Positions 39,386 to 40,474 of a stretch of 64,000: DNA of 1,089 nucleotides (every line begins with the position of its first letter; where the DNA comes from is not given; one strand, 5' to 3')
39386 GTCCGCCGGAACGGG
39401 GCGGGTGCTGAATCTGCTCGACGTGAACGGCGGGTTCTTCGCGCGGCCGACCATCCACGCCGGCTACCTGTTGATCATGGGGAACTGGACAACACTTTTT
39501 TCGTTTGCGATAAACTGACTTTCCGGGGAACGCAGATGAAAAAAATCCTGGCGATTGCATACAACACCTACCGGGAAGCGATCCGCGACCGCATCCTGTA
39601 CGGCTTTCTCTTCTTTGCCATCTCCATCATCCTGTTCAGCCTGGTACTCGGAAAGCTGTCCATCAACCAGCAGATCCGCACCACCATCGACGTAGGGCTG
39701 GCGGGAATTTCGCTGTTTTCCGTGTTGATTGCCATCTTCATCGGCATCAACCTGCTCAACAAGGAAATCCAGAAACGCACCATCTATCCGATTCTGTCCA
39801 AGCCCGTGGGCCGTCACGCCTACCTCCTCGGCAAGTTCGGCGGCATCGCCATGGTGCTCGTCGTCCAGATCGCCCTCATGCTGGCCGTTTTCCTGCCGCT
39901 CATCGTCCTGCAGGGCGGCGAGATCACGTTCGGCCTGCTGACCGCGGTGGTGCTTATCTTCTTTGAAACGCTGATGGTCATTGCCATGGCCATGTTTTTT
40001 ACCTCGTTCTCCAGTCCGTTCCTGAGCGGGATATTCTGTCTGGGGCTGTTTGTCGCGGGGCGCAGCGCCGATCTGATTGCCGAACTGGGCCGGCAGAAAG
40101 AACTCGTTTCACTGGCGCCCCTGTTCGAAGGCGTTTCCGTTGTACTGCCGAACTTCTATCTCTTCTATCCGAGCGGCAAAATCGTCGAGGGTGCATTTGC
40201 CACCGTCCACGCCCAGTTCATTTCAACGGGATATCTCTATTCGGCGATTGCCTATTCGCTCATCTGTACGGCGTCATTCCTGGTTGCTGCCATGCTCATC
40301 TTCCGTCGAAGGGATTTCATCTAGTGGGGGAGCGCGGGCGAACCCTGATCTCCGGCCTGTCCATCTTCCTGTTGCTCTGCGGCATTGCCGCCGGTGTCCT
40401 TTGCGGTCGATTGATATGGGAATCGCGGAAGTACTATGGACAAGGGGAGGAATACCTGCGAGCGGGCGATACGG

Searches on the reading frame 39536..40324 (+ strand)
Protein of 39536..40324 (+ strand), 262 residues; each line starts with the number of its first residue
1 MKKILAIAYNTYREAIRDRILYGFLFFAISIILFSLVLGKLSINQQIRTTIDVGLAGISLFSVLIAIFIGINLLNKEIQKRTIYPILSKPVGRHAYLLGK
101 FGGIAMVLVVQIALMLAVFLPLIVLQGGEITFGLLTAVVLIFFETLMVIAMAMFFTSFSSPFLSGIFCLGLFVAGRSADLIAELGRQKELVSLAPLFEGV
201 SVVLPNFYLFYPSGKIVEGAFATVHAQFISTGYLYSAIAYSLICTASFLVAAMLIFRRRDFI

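Call 77: search_protein_families(library=pfam, proteins=[window:39536-40324:+], max_evalue=0.00001)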
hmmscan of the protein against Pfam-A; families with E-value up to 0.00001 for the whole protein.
window:39536-40324:+ (262 aa): 1 family
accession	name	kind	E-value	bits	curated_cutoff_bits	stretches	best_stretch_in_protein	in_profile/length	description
PF12679.13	ABC2_membrane_2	-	6.3e-10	39.2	27.2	1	45-260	42-282/283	ABC-2 family transporter protein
